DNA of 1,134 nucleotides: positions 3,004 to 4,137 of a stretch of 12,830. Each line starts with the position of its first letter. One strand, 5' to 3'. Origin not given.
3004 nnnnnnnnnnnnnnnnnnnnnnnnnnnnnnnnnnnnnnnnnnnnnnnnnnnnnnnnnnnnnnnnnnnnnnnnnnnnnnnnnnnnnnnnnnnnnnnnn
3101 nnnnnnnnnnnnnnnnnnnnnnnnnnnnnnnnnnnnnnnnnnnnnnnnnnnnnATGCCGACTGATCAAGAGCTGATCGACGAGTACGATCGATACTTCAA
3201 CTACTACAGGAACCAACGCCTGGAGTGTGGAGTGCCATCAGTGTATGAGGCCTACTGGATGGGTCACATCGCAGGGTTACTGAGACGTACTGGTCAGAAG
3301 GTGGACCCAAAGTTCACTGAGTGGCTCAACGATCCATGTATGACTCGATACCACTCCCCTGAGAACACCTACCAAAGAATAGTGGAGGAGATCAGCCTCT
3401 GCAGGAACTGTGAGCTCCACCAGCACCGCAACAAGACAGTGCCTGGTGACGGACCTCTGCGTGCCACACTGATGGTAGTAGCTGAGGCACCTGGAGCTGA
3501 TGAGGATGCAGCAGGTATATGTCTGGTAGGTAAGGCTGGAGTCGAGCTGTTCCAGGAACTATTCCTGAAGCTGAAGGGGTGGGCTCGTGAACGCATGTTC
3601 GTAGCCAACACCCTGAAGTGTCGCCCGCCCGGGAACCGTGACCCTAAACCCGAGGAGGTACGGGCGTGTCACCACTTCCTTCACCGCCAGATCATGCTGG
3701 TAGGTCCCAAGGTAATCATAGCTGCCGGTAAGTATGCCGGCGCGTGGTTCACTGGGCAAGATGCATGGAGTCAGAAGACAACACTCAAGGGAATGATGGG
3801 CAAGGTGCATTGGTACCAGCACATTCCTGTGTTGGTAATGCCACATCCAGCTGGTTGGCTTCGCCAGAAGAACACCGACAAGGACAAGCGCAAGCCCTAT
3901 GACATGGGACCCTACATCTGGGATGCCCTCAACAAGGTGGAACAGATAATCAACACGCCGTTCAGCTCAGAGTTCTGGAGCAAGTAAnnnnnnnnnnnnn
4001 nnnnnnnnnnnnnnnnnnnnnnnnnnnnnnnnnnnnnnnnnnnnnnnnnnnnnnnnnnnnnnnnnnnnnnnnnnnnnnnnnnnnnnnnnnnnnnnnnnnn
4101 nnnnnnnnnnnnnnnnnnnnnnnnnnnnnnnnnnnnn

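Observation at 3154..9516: A translationally coupled repair/replication module resembling the bacterial ligase-associated system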

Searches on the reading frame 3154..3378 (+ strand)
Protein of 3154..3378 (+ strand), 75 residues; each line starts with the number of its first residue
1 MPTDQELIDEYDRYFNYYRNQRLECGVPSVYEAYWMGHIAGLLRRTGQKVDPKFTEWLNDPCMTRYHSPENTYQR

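Call 75: search_protein_representatives(protein=window:3154-3378:+)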
Query: 75 residues. Proteins with E-value up to 0.001 (for the whole library): 3; up to 1e-10: 3; up to 1e-30: 0. The best 3 are listed.
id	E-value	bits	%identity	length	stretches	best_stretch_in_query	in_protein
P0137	3.8e-22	93.9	56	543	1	1-75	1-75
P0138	1.0e-21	92.5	53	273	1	1-75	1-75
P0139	4.2e-21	90.6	53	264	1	1-75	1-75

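Call 76: search_protein_families(library=pfam, proteins=[P0137, P0138, P0139], max_evalue=0.001)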
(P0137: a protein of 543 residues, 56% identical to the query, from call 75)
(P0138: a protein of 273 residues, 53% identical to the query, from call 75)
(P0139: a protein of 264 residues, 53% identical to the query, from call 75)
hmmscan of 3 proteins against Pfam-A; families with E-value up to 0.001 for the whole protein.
P0137 (543 aa): 2 families
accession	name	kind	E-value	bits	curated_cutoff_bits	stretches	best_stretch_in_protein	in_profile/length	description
PF03167.25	UDG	-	1.4e-28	100.2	24.3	2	414-507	44-127/141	Uracil DNA glycosylase superfamily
PF14890.11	Intein_splicing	-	7.3e-05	23.1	35.8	1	171-423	41-153/155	Intein splicing domain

P0138 (273 aa): 1 family
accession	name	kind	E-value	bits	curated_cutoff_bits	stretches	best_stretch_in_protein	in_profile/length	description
PF03167.25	UDG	-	4e-31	108.4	24.3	1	97-237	1-127/141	Uracil DNA glycosylase superfamily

P0139 (264 aa): 1 family
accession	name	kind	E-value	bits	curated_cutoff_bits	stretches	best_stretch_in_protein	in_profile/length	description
PF03167.25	UDG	-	3.6e-30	105.3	24.3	1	97-237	1-127/141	Uracil DNA glycosylase superfamily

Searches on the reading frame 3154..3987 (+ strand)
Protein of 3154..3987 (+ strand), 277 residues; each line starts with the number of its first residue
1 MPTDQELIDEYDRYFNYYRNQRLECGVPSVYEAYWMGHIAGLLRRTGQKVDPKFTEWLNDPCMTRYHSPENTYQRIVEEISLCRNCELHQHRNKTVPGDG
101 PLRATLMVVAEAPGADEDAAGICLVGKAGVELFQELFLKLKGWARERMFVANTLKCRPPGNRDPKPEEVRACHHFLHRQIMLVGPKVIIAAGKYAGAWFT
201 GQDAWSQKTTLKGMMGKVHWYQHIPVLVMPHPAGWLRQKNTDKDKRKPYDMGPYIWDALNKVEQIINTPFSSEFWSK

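Call 3: search_protein_families(library=pfam, proteins=[window:3154-3987:+], max_evalue=0.01)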
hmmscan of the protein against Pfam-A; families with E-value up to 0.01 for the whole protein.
window:3154-3987:+ (277 aa): 1 family
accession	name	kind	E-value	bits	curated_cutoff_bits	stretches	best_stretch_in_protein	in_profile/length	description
PF03167.25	UDG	-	1.3e-28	100.3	24.3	1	97-247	1-135/141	Uracil DNA glycosylase superfamily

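Call 4: search_protein_families(library=phrogs, proteins=[window:3154-3987:+], max_evalue=0.001)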
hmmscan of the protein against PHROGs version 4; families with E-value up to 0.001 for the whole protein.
window:3154-3987:+ (277 aa): 0 families

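Call 6: search_protein_families(library=ncbifam, proteins=[window:3154-3987:+], max_evalue=0.01)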
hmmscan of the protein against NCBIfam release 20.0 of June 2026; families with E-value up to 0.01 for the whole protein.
window:3154-3987:+ (277 aa): 3 families
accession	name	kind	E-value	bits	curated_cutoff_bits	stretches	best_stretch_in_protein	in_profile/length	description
NF040953.1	Arch_udg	equivalog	1.2e-46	158.5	250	1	74-242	2-172/184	type-4 uracil-DNA glycosylase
TIGR00758.1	UDG_fam4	subfamily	1.1e-41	142.4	125.3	1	83-245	1-160/173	uracil-DNA glycosylase, family 4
TIGR03914.1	UDG_fam_dom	hypoth_equivalog_domain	4.9e-28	98.3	189.95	1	66-246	38-219/231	UdgX family uracil-DNA binding protein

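Call 38: search_solved_structures(query=window:3154-3987:+, max_evalue=0.001, show_alignments=1)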
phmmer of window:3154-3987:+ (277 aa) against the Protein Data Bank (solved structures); distinct sequences matched with E-value up to 0.001: 28.
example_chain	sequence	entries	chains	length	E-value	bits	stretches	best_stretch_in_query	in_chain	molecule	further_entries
4zbx_A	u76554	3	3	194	9.4e-33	116.7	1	73-243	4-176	Uracil-DNA glycosylase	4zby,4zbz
1vk2_A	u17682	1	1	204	2.2e-29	105.7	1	69-242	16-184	Uracil-DNA glycosylase TM0511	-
1l9g_A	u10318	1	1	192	2.9e-29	105.2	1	70-242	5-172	Conserved hypothetical protein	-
1ui0_A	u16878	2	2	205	3.2e-26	95.3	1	79-240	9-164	Uracil-DNA Glycosylase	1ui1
8iir_A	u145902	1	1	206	1.3e-10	44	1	81-242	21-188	Type-4 uracil-DNA glycosylase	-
8iin_A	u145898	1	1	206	6.5e-10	41.7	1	81-242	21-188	Type-4 uracil-DNA glycosylase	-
8iim_A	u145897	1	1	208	6.6e-10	41.7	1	81-242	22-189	Type-4 uracil-DNA glycosylase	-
6ajs_A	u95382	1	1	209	6.6e-10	41.7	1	81-242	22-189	Uracil DNA glycosylase superfamily protein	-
8iie_A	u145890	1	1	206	6.6e-10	41.7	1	81-242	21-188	Type-4 uracil-DNA glycosylase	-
8iip_A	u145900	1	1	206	6.8e-10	41.7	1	81-242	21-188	Type-4 uracil-DNA glycosylase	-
8iio_A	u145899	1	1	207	6.9e-10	41.6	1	81-242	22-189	Type-4 uracil-DNA glycosylase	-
6ajo_A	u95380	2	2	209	6.9e-10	41.6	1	81-242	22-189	Uracil DNA glycosylase superfamily protein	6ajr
8iil_A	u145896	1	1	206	7e-10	41.6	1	81-242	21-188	Type-4 uracil-DNA glycosylase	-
6l6s_A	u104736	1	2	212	7.1e-10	41.6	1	81-242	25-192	Phage SPO1 DNA polymerase-related protein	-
8iij_A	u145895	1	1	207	7.1e-10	41.6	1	81-242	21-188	Type-4 uracil-DNA glycosylase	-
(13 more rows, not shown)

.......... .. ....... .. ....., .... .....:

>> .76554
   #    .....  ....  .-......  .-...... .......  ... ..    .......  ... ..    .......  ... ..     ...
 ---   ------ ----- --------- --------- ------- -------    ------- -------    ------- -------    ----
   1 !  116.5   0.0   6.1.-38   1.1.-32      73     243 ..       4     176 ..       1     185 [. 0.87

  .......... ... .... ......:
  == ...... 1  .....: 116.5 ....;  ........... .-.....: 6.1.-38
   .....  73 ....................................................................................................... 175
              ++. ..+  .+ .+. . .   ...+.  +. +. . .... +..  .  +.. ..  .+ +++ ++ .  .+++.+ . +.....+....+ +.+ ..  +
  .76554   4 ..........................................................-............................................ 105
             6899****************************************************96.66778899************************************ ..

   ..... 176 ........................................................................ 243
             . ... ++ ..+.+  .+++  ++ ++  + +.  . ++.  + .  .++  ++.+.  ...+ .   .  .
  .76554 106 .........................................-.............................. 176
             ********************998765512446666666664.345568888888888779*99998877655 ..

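Call 97: search_protein_families(library=padloc, proteins=[window:3154-3987:+], max_evalue=0.001)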
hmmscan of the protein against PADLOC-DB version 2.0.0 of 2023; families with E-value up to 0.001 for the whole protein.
window:3154-3987:+ (277 aa): 0 families
